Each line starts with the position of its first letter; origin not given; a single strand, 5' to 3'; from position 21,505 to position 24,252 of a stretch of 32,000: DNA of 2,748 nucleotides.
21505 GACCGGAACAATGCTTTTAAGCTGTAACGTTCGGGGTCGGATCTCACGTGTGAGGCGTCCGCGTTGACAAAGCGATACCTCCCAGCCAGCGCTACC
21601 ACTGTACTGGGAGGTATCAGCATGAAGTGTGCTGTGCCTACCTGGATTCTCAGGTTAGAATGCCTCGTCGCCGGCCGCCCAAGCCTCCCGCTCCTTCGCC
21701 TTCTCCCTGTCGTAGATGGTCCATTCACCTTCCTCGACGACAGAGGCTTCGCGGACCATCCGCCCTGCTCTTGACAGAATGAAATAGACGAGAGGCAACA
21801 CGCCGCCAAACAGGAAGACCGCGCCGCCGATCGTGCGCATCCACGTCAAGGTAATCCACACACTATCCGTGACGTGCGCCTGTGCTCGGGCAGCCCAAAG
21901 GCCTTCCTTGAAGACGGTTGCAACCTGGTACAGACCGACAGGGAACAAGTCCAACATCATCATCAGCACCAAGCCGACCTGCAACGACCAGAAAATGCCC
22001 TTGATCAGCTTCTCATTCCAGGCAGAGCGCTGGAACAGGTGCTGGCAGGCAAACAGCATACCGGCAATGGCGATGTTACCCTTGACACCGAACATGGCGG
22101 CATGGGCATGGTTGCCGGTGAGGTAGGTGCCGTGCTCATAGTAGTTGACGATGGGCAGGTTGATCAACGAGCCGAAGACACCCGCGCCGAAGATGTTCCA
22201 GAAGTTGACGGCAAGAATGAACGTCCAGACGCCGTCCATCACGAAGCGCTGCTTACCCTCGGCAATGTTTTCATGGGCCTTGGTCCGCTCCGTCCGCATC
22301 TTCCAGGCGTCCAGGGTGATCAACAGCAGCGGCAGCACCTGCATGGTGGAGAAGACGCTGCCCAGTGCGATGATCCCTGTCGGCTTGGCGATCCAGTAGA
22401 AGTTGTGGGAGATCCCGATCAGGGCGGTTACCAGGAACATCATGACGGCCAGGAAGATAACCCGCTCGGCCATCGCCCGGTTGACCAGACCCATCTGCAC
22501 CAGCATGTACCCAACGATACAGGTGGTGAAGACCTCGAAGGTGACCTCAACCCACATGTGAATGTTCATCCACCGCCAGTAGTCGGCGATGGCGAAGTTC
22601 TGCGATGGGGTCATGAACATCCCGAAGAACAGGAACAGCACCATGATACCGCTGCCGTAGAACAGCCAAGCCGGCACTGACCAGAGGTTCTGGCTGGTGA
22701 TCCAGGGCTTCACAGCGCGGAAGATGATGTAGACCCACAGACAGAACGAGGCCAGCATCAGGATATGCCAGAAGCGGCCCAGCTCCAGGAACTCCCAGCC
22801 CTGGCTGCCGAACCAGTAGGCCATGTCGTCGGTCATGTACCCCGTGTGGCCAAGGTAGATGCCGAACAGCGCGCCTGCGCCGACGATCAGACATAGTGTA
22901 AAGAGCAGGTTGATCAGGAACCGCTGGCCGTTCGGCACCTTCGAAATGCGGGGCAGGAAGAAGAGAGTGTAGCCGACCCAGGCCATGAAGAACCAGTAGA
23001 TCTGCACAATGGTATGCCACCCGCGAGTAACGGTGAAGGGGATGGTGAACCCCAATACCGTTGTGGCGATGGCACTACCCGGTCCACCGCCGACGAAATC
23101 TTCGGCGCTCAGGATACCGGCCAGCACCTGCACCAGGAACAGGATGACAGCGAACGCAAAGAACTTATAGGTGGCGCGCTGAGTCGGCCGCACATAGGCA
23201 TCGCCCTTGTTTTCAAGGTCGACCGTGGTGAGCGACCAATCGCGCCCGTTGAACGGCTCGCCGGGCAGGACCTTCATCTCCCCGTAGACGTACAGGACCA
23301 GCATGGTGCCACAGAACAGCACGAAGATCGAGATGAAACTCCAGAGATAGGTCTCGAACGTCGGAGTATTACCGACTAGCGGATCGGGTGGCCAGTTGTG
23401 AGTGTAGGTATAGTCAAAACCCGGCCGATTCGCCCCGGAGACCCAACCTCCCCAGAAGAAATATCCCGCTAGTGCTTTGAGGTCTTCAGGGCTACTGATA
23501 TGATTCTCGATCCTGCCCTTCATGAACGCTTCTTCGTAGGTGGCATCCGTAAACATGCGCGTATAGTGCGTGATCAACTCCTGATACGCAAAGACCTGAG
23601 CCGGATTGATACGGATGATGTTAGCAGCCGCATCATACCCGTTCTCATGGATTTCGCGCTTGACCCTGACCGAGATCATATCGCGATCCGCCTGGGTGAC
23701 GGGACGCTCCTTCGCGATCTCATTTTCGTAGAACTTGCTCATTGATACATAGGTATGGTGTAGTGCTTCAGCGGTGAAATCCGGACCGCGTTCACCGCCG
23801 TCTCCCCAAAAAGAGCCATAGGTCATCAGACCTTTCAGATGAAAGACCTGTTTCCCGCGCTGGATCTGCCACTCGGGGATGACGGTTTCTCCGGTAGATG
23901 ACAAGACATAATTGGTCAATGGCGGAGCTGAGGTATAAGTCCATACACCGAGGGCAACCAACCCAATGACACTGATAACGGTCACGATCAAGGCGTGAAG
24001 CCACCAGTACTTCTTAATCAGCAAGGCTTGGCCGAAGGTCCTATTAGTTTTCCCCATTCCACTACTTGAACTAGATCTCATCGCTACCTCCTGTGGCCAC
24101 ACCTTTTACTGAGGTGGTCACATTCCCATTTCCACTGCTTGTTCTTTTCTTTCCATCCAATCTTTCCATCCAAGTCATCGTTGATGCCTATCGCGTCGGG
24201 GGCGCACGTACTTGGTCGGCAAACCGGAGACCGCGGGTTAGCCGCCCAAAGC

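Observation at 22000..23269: Mosaic of nucleotide-identical blocks between the two paralogs: gene conversion over the catalytic core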

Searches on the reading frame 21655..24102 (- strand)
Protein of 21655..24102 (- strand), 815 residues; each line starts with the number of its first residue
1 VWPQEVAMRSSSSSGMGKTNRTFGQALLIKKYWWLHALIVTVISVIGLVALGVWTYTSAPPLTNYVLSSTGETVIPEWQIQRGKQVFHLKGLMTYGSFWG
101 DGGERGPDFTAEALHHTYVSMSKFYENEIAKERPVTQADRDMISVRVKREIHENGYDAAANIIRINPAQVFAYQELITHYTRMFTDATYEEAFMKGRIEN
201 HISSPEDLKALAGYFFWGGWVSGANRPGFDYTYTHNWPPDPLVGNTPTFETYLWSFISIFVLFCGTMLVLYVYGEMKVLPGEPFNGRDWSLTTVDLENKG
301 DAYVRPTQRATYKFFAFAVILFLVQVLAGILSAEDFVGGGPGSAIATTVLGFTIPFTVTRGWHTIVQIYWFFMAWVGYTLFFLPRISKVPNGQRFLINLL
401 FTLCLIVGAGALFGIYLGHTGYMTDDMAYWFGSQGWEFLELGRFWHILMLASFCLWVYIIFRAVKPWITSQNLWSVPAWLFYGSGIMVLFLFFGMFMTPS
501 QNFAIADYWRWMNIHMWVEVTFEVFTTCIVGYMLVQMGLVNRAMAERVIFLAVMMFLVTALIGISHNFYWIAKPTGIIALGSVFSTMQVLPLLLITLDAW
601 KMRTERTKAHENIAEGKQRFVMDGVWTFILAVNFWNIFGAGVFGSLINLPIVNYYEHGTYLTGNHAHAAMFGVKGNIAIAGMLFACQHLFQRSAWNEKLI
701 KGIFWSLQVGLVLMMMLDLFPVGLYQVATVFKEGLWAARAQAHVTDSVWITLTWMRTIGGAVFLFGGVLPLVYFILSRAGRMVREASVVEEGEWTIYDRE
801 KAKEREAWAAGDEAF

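Call 5: search_protein_families(library=pfam, proteins=[window:21655-24102:-])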
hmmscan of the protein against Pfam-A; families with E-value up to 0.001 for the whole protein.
window:21655-24102:- (815 aa): 2 families
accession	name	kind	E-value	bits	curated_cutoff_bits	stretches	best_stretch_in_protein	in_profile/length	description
PF00115.25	COX1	-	1.9e-48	165.8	34.8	1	310-762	2-436/436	Cytochrome C and Quinol oxidase polypeptide I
PF22085.1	NorB_cytochrome_c-like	-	1.3e-44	153.2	29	1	66-239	4-181/181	Nitric oxide reductase subunit B, cytochrome c-like domain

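Call 7: search_solved_structures(query=window:21655-24102:-, show_alignments=2)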
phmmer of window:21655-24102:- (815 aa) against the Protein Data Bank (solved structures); distinct sequences matched with E-value up to 0.001: 13.
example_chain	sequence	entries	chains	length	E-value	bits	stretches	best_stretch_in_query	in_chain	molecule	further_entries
3ayf_A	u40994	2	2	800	5.4e-129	435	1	38-775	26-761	Nitric oxide reductase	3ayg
9wyl_A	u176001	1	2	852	3.5e-109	369.5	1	33-778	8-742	Nitric oxide reductase subunit B,Soluble cytochrome b562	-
6qq5_A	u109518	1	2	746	8.2e-109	368.2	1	33-777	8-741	Nitric oxide reductase subunit B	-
28pn_A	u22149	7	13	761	1.3e-108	367.6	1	33-778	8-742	Nitric oxide reductase subunit B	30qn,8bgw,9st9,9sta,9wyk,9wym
6t6v_A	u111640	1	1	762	1.3e-108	367.5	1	33-778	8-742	Nitric oxide reductase subunit B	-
6qq6_A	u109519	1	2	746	2.6e-108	366.6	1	33-777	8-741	Nitric oxide reductase subunit B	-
32fi_A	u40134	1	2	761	1e-107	364.6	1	33-778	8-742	Nitric oxide reductase subunit B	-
28pp_A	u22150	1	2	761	1e-107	364.6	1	33-778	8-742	Nitric oxide reductase subunit B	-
30sj_A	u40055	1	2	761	1.8e-107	363.8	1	33-778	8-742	Nitric oxide reductase subunit B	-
28pq_A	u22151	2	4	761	5.2e-107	362.3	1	33-778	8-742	Nitric oxide reductase subunit B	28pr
6fwf_A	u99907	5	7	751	1.7e-104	354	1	30-769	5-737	Nitric-oxide reductase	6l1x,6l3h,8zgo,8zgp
4xyd_A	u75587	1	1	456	1.1e-27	99.9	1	309-774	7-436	Nitric-oxide reductase subunit B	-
3o0r_B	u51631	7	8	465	1.6e-26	96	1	308-777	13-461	Nitric oxide reductase subunit B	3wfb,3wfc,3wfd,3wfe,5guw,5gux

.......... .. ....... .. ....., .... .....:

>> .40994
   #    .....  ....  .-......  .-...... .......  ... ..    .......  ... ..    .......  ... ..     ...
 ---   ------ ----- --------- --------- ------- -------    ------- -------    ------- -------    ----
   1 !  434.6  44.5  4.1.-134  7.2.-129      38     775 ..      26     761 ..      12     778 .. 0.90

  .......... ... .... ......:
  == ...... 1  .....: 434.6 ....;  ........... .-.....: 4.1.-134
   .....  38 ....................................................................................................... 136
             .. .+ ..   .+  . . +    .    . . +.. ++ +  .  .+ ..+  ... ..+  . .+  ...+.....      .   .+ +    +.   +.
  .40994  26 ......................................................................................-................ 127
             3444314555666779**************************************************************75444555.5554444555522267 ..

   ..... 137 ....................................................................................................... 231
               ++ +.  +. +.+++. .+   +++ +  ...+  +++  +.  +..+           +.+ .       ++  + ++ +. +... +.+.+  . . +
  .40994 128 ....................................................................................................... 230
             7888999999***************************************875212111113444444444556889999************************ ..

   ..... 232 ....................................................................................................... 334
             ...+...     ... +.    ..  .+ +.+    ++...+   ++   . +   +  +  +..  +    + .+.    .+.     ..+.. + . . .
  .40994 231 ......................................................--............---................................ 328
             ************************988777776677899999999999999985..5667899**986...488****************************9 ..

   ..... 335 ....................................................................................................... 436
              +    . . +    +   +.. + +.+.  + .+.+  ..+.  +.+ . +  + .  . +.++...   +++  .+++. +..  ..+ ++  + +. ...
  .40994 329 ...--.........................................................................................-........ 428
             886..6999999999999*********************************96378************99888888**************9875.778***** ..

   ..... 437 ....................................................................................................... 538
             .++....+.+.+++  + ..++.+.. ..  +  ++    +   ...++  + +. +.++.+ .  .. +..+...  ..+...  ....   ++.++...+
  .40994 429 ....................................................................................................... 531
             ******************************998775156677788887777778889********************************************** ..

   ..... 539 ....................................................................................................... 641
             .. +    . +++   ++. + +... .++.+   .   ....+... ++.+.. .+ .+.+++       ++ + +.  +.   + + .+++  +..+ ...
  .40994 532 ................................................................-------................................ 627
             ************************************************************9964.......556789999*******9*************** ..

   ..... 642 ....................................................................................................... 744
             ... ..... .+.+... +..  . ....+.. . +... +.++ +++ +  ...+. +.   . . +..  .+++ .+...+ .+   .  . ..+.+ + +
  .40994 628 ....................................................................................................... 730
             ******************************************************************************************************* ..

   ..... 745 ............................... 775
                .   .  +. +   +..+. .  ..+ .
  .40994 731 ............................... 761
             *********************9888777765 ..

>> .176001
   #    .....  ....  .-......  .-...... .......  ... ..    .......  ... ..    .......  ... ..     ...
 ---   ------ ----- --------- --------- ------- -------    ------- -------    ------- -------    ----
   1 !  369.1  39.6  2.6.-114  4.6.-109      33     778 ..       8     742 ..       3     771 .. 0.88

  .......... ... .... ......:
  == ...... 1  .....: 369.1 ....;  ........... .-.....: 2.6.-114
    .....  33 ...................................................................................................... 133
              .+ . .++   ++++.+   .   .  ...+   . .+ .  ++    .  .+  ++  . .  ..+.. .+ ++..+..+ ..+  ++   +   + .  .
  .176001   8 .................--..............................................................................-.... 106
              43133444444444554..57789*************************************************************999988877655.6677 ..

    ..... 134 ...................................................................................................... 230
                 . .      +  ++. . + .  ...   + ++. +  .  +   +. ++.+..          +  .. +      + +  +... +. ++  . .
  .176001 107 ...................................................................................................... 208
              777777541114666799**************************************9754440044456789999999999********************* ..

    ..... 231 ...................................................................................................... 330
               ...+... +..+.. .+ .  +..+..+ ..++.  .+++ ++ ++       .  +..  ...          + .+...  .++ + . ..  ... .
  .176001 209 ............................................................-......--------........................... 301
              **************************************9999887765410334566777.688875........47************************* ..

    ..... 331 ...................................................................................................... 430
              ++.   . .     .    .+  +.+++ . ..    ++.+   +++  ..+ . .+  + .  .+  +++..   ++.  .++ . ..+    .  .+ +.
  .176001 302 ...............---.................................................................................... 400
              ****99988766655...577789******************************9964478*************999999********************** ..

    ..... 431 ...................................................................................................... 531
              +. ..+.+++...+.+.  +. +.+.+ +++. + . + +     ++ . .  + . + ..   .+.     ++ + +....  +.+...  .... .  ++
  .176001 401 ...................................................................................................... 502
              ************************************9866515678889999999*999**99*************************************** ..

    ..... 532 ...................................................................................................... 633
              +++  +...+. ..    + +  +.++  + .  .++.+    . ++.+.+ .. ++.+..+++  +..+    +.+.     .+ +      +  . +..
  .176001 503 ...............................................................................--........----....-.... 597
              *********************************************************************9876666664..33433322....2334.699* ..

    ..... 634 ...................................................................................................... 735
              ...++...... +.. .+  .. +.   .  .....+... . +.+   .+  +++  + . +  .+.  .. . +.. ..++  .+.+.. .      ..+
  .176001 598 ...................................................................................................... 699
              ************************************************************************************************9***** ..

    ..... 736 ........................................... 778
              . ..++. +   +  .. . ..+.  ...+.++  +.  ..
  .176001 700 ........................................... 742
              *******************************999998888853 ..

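Call 8: find_related_loci(query=window:21655-24102:-, collection=genome_contigs, flank=10000)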
Query window:21655-24102:- (815 aa) in genome_contigs; peptide patterns used: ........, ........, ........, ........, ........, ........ (x = any residue, [..] = any of these).
144 stretches matched a pattern; 132 encode a relative of the query (tblastn E <= 1e-3); the best 80 are kept; 79 distinct loci.
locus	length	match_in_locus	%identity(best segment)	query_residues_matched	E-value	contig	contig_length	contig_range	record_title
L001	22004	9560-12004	97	1-815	0e+0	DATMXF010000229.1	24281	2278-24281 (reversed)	MAG TPA_asm: Patescibacteria group bacterium isolate SMAG_U13113 k141_214202, whole genome shotgun sequence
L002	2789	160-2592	89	4-815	0e+0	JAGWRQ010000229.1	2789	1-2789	MAG: Candidatus Methylomirabilota bacterium isolate REEB33 contig-150_51045, whole genome shotgun sequence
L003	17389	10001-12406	70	4-806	0e+0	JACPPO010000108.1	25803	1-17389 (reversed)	MAG: Acidobacteria bacterium isolate NC_groundwater_629_Ag_B-0.1um_65_68 B_1_S1_Biohub_coassembly_k141_4123273, whole ge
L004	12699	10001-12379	71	9-806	0e+0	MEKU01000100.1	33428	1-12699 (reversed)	MAG: Acidobacteria bacterium RIFCSPLOWO2_02_FULL_67_21 rifcsplowo2_02_scaffold_7536, whole genome shotgun sequence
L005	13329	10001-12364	72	14-806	0e+0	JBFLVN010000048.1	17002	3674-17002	MAG: Bdellovibrionota bacterium isolate MAG007 MAG007_48, whole genome shotgun sequence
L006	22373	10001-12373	70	4-806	0e+0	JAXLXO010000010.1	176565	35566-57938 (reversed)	MAG: Candidatus Binatia bacterium isolate STL-DESB3 C3.115.fa-10, whole genome shotgun sequence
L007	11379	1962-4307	71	20-806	0e+0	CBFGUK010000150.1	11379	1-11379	MAG TPA_asm: uncultured bacterium isolate SRR17295757_concoct_170 genome assembly, contig: ERZ23398518.6618, whole genom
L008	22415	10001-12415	70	7-806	0e+0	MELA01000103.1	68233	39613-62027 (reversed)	MAG: Acidobacteria bacterium RIFCSPLOWO2_12_FULL_65_11 rifcsplowo2_12_scaffold_4347, whole genome shotgun sequence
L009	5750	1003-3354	70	18-806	0e+0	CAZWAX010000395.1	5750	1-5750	MAG TPA_asm: uncultured Polyangiaceae bacterium isolate SRP302447_co1_427 genome assembly, contig: NODE_39067_length_575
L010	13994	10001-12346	71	20-806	0e+0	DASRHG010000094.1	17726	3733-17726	MAG TPA_asm: Candidatus Binatia bacterium isolate SMAG_U10078 k141_239790, whole genome shotgun sequence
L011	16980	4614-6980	68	9-806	0e+0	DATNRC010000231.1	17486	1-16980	MAG TPA_asm: Candidatus Obscuribacterales bacterium isolate SMAG_U16523 k141_353773, whole genome shotgun sequence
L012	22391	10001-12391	70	8-806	0e+0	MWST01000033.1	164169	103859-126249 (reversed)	MAG: Polyangiaceae bacterium UTPRO1 contig_2939, whole genome shotgun sequence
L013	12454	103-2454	70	18-806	0e+0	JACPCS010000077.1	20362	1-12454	MAG: Acidobacteria bacterium isolate NC_groundwater_289_Ag_S-0.65um_68_18 S6_GD2017_2_S65_scaffold_1790, whole genome sh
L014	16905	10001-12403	70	3-806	0e+0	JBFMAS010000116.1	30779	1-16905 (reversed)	MAG: Thermodesulfobacteriota bacterium isolate MAG144 MAG144_116, whole genome shotgun sequence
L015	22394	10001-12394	68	4-806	0e+0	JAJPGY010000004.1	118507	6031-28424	MAG: Proteobacteria bacterium isolate Centralia_MAG_122 k107_150816, whole genome shotgun sequence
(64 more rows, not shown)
